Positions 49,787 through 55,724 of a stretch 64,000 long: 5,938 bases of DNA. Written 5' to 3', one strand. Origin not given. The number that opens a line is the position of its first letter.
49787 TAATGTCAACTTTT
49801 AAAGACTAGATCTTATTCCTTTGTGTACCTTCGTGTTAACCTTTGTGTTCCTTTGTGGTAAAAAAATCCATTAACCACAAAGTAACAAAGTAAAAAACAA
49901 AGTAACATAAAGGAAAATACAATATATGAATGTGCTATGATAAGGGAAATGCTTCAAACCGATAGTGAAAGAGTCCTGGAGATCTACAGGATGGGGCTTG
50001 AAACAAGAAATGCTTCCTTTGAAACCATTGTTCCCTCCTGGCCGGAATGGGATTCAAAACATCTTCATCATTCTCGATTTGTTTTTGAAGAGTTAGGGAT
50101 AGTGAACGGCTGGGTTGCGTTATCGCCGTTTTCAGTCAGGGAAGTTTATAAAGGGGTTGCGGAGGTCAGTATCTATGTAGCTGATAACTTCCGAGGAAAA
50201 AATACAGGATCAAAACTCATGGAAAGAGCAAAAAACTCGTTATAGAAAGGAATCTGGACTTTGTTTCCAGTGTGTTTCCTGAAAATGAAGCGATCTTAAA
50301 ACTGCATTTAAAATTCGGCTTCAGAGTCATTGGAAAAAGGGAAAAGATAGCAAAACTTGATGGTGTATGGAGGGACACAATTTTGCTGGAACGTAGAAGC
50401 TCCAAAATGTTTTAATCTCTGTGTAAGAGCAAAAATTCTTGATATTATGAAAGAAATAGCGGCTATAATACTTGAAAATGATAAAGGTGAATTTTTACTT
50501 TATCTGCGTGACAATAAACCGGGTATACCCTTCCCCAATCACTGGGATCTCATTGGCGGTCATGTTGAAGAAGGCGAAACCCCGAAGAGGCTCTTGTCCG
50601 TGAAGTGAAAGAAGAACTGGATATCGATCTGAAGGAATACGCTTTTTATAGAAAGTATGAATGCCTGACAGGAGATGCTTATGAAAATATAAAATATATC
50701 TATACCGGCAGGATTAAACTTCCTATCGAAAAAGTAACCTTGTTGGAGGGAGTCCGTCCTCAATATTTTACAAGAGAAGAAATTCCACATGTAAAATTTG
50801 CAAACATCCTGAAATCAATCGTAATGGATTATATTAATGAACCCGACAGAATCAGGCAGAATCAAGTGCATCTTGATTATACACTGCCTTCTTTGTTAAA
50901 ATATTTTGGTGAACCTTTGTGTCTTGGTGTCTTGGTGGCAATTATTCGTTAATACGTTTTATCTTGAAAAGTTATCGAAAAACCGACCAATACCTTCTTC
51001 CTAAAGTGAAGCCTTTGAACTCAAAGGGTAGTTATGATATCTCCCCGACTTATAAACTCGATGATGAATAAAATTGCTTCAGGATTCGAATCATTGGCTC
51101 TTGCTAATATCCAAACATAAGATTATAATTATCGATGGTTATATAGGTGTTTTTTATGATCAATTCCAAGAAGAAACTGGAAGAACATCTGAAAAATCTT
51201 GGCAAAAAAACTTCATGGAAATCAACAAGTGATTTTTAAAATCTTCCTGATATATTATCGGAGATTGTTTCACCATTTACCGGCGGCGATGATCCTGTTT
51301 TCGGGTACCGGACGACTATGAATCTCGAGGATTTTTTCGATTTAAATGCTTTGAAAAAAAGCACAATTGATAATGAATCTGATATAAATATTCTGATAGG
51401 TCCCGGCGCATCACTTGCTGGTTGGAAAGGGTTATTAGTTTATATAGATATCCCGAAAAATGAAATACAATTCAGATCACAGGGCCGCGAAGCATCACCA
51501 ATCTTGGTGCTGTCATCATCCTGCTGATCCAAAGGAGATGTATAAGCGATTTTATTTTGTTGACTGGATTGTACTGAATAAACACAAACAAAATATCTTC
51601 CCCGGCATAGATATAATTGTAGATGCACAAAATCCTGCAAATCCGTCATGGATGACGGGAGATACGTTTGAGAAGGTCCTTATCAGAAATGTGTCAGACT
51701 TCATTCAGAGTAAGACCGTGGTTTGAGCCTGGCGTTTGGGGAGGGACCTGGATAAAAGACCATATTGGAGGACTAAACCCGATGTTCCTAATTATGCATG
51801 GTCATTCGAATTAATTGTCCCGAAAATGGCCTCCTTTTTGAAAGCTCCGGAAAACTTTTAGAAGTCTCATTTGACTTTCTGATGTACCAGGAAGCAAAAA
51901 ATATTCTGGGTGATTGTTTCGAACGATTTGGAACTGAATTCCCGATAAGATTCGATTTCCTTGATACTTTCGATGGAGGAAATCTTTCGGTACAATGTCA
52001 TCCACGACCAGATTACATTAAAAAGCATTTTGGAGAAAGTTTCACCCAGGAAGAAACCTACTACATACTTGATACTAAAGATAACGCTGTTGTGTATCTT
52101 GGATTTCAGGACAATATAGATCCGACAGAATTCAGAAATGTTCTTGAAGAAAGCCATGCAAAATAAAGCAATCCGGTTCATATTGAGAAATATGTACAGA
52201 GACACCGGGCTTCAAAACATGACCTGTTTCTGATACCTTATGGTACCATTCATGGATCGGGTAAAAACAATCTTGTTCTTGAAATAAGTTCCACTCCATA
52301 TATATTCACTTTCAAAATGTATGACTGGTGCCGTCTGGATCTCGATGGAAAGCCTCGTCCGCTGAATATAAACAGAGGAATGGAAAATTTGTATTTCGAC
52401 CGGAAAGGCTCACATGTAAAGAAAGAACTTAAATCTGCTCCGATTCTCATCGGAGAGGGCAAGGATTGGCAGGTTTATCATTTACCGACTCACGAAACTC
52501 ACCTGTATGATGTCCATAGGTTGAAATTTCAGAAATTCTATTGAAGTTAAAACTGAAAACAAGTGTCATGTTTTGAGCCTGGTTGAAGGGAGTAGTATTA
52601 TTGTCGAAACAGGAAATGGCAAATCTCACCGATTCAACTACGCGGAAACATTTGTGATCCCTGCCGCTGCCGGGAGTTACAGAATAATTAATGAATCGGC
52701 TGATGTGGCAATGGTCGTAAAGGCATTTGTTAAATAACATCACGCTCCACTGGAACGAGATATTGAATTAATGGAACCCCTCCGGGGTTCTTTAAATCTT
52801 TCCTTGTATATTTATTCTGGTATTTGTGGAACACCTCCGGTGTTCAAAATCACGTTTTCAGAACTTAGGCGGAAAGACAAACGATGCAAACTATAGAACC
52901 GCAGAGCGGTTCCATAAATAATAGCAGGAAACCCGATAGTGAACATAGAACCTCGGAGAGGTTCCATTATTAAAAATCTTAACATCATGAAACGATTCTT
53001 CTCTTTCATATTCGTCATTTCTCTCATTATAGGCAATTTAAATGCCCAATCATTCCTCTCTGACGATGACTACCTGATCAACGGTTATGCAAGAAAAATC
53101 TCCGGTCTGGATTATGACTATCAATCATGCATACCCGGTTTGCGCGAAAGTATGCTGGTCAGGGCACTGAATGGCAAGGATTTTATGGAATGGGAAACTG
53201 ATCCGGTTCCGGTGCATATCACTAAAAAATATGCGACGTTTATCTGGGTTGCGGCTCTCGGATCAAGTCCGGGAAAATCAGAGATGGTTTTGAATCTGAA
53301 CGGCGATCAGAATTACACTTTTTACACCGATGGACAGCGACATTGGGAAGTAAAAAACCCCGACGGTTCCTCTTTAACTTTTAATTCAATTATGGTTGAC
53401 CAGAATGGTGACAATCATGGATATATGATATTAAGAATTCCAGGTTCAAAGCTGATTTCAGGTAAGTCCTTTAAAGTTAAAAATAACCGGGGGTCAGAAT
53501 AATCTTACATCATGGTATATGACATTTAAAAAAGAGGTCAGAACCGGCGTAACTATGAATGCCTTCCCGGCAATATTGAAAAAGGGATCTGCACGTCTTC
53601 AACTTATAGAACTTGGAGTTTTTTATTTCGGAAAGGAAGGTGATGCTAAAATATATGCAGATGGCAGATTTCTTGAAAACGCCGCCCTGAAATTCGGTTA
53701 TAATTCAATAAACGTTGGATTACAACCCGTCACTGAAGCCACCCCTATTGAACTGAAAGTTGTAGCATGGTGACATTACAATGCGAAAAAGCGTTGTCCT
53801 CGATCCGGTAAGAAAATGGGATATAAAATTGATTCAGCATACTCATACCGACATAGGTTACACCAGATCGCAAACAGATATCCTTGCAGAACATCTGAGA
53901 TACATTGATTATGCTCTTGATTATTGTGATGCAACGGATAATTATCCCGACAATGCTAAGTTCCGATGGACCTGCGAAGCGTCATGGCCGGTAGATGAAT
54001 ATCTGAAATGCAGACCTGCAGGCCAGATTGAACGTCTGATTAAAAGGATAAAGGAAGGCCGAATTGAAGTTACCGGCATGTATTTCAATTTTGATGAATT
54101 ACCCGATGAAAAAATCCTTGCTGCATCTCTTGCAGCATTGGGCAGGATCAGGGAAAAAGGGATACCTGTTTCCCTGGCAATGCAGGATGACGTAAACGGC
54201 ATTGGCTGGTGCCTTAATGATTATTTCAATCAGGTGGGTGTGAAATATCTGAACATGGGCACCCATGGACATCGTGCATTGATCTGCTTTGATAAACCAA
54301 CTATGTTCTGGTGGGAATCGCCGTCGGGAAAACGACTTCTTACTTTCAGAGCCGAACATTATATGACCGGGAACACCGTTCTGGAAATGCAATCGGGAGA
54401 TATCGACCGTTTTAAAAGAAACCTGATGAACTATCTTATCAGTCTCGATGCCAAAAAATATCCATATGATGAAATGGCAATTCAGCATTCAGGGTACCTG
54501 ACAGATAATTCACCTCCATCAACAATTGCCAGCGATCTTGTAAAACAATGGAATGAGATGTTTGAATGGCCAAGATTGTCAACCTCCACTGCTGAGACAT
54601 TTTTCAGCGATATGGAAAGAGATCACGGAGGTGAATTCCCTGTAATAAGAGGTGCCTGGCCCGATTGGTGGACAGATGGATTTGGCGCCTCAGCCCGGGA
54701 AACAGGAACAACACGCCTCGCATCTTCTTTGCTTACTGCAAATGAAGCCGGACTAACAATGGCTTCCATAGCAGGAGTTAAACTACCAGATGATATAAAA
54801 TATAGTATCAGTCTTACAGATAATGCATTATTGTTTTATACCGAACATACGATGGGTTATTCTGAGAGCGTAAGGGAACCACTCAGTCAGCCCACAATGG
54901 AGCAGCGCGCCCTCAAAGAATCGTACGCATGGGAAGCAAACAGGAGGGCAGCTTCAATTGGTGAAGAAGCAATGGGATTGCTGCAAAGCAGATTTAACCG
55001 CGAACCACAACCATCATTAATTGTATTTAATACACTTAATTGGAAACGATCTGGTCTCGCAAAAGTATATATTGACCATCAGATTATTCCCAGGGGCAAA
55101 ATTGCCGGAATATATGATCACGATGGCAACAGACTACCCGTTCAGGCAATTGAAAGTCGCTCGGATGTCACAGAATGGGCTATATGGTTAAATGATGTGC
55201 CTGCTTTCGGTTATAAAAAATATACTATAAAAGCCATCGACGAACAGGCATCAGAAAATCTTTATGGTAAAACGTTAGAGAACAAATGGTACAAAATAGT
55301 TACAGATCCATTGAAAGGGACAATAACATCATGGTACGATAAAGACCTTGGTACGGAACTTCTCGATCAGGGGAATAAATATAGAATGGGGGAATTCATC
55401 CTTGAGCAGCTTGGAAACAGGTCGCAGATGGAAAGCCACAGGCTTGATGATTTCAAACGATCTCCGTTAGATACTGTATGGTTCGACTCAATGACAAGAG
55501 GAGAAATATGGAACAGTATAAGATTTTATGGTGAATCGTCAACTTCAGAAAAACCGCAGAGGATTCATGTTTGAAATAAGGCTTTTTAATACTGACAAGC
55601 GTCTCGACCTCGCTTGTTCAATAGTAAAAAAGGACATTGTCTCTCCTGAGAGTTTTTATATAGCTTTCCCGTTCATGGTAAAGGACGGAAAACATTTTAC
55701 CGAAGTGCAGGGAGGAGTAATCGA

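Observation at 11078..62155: Very dense family of palindromic intergenic elements built from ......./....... heptad arrays with a conserved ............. tail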

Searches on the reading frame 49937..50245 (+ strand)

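Call 22: search_protein_families(library=pfam, proteins=[window:49937-50245:+])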
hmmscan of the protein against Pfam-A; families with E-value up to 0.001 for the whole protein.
window:49937-50245:+ (102 aa): 2 families
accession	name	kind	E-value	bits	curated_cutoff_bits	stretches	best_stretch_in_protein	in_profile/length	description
PF00583.31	Acetyltransf_1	-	3.2e-05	24.6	20.7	1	35-99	24-85/116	Acetyltransferase (GNAT) family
PF13508.13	Acetyltransf_7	-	0.00012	22.8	27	1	48-98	6-53/84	Acetyltransferase (GNAT) domain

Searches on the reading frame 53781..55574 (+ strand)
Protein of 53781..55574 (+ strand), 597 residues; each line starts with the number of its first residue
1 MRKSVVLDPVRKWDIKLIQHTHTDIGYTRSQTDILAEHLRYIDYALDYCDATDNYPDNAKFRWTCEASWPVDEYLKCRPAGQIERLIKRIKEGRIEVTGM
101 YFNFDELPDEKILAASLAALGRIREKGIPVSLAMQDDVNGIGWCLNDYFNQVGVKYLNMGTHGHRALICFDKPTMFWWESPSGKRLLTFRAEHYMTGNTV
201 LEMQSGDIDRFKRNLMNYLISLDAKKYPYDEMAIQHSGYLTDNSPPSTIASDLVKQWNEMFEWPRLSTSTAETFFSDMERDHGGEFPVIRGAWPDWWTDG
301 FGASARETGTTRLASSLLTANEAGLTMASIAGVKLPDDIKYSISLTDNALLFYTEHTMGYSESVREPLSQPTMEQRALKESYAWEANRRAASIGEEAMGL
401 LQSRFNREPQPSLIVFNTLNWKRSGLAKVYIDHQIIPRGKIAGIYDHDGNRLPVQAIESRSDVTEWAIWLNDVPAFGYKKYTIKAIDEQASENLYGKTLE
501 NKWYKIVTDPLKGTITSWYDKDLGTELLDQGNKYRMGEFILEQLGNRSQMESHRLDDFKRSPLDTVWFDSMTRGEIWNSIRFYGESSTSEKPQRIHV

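Call 111: search_protein_families(library=pfam, proteins=[window:53781-55574:+], max_evalue=0.0001)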
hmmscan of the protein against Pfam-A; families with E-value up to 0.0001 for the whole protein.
window:53781-55574:+ (597 aa): 1 family
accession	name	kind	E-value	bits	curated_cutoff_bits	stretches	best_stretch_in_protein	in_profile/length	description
PF01074.27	Glyco_hydro_38N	-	4.3e-25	89.1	25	1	15-288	2-268/270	Glycosyl hydrolases family 38 N-terminal domain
